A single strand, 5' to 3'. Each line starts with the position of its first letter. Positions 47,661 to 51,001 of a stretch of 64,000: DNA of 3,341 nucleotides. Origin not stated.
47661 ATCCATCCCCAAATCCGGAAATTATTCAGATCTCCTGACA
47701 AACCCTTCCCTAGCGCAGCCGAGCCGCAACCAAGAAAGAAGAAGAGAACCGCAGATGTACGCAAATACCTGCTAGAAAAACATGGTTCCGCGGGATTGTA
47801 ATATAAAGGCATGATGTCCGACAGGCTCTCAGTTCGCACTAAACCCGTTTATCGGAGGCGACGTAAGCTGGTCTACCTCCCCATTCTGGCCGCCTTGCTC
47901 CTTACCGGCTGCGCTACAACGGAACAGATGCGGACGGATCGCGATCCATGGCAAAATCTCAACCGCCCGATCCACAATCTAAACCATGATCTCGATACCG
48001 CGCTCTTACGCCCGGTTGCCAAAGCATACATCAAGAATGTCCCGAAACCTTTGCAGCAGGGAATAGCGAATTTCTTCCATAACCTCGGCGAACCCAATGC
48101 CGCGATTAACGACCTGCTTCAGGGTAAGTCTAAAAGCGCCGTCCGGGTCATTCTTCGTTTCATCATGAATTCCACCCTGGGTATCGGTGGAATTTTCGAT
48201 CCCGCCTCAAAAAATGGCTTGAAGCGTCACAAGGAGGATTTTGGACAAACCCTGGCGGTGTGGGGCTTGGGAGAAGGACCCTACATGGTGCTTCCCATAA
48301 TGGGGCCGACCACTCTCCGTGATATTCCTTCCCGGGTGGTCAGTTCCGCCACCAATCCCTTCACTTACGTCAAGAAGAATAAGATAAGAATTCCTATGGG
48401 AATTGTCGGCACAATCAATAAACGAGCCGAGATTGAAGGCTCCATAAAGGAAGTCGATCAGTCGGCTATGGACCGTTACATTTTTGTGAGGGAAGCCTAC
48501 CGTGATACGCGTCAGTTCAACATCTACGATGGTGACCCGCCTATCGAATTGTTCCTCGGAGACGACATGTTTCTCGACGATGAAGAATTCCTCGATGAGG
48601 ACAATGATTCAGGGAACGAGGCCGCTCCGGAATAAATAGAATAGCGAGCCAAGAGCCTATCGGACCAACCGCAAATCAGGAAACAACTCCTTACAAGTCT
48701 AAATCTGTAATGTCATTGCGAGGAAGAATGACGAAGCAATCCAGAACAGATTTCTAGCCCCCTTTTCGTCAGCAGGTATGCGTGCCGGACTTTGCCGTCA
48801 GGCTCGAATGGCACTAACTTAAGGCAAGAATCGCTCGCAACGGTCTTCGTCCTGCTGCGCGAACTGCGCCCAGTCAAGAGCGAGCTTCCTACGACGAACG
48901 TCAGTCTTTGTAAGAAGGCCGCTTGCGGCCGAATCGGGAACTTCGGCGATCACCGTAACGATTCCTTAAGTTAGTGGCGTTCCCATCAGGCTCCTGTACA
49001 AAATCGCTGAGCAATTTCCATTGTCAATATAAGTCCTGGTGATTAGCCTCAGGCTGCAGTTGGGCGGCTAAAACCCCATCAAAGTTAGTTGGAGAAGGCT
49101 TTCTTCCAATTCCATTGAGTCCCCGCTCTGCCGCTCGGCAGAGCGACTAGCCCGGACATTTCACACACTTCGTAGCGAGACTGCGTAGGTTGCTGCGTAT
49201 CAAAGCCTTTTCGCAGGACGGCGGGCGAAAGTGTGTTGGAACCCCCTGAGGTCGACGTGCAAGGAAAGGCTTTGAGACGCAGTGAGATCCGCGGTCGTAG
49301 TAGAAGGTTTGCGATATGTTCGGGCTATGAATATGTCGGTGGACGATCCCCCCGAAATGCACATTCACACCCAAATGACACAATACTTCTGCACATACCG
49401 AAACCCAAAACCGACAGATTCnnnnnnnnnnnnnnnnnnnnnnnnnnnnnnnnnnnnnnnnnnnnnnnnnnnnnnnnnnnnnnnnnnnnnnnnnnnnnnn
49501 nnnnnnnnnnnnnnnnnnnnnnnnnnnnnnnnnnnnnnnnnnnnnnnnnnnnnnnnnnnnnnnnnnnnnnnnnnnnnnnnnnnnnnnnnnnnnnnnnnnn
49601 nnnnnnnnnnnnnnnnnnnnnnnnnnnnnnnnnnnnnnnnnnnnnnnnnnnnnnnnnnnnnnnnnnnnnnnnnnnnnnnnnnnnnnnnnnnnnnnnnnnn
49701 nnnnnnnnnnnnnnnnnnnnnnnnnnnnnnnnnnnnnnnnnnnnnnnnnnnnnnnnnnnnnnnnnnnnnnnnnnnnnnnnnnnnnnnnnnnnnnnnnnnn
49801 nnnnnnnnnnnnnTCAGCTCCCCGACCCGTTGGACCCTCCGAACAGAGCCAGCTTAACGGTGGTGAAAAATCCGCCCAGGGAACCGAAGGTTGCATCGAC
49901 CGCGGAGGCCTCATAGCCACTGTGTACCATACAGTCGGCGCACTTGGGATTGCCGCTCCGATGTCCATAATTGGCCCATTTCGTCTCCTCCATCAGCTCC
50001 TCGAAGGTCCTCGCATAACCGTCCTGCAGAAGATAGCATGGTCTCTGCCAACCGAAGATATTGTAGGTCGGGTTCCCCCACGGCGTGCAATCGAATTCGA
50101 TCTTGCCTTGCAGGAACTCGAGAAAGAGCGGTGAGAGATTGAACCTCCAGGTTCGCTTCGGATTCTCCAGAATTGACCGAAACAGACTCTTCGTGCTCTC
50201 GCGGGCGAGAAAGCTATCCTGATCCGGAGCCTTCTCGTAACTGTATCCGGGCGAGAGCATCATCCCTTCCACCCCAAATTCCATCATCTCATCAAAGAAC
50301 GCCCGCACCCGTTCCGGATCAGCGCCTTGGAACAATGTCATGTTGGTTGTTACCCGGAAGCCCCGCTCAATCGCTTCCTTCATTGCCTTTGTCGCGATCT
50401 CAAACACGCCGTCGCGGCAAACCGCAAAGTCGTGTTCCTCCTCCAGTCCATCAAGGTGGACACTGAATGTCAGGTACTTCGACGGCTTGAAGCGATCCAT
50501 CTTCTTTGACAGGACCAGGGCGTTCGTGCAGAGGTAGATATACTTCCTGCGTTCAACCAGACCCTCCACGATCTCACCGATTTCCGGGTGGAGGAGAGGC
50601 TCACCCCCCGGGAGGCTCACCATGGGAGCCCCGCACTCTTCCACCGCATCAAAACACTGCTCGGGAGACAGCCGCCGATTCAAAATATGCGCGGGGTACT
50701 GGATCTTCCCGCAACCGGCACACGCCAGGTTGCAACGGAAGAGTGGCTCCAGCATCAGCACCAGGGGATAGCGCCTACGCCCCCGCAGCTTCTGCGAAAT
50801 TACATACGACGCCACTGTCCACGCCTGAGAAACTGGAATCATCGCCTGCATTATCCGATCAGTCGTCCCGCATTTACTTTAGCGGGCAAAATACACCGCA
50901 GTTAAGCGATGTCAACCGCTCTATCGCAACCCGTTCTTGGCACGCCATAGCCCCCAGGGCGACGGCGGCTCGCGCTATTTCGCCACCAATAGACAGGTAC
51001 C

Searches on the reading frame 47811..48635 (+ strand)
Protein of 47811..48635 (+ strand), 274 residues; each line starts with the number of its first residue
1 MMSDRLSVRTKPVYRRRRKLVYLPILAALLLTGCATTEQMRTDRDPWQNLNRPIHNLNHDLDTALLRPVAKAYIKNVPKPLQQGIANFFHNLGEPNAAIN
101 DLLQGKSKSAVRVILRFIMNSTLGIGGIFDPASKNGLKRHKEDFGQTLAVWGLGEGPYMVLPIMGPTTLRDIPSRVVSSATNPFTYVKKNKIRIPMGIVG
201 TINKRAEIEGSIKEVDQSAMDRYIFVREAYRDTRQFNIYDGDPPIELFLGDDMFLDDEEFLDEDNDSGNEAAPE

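Call 9: search_protein_families(library=pfam, proteins=[window:47811-48635:+])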
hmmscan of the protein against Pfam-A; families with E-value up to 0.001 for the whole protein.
window:47811-48635:+ (274 aa): 1 family
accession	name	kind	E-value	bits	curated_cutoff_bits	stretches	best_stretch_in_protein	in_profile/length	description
PF04333.18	MlaA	-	5.7e-70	235.4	25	1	44-236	2-194/195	MlaA lipoprotein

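Call 54: search_protein_families(library=ncbifam, proteins=[window:47811-48635:+], max_evalue=1e-8)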
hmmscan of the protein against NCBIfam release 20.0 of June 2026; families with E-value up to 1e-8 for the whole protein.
window:47811-48635:+ (274 aa): 1 family
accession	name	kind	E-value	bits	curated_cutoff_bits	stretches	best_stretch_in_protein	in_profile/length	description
NF011672.1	PRK15091.1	equivalog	4.8e-40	137.5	375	1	25-241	9-229/252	phospholipid-binding lipoprotein MlaA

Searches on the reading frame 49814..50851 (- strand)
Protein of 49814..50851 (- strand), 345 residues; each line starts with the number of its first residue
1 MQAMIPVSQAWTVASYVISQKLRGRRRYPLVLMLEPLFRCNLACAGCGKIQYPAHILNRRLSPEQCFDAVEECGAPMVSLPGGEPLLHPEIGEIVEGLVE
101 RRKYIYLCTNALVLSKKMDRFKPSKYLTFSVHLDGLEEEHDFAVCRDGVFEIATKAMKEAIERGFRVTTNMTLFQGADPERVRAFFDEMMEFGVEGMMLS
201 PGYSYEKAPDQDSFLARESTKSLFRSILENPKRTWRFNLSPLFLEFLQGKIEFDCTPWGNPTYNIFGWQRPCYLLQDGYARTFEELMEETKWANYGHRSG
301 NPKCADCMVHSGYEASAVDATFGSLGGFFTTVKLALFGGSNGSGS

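Call 9: search_protein_families(library=pfam, proteins=[window:49814-50851:-])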
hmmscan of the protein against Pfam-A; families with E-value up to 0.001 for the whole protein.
window:49814-50851:- (345 aa): 2 families
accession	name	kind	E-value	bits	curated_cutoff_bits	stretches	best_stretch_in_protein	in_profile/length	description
PF11946.13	DUF3463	-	6.3e-58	194.8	31.3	1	197-326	1-129/134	Domain of unknown function (DUF3463)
PF04055.27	Radical_SAM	-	1.2e-21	78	29.5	1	37-187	4-164/166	Radical SAM superfamily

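Call 85: search_protein_families(library=ncbifam, proteins=[window:49814-50851:-], max_evalue=0.00001)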
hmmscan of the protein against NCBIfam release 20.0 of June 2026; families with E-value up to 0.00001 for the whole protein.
window:49814-50851:- (345 aa): 27 families (the best 25 are shown)
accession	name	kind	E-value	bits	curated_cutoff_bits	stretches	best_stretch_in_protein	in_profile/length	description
TIGR03470.1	HpnH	equivalog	8e-161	534.3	225.05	1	5-319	3-317/318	adenosyl-hopene transferase HpnH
TIGR04051.1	rSAM_NirJ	equivalog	2.5e-15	56.3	515.45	1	37-200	9-174/354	heme d1 biosynthesis radical SAM protein NirJ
TIGR03961.1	rSAM_PTO1314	hypoth_equivalog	1.5e-14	54.1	306.05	1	22-314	15-305/332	PTO1314 family radical SAM protein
TIGR02666.1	moaA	equivalog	1.4e-13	50.5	284.05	1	39-188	19-179/336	GTP 3',8-cyclase MoaA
NF049973.1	radical_Rv1681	equivalog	6.1e-13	48.4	380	1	32-188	74-236/326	Rv1681 family radical SAM protein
TIGR02668.1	moaA_archaeal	equivalog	8.1e-13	48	325.25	1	39-190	19-174/303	GTP 3',8-cyclase MoaA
TIGR03962.1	mycofact_rSAM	equivalog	4.3e-12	45.8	265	1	27-169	9-154/339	mycofactocin radical SAM maturase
NF001199.0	PRK00164.2-1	equivalog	4.7e-11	42.4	231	1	39-193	21-175/308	GTP 3',8-cyclase MoaA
TIGR04103.1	rSAM_nif11_3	equivalog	6.9e-11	41.4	725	1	37-199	12-175/412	nif11-class peptide radical SAM maturase 3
TIGR04053.2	TIGR04053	equivalog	1.4e-10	40.9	395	1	28-193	6-177/366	TIGR04053 family radical SAM/SPASM domain-containing protein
TIGR04133.1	rSAM_w_lipo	hypoth_equivalog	1.4e-10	40.7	425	1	32-229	26-226/350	TIGR04133 family radical SAM/SPASM protein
TIGR04347.1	pseudo_SAM_Halo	equivalog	9.6e-10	38.3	525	1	24-195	33-205/390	TIGR04347 family pseudo-SAM/SPASM protein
TIGR04546.1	rSAM_ahbC_deAc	equivalog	1e-09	37.7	650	1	38-187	47-198/390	12,18-didecarboxysiroheme deacetylase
TIGR04251.1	SCM_rSAM_ScmF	equivalog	3.4e-09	36.6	400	1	68-175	47-156/353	SynChlorMet cassette radical SAM/SPASM protein ScmF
TIGR04054.1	rSAM_NirJ1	equivalog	6.3e-09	34.9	650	1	39-175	45-184/387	putative heme d1 biosynthesis radical SAM protein NirJ1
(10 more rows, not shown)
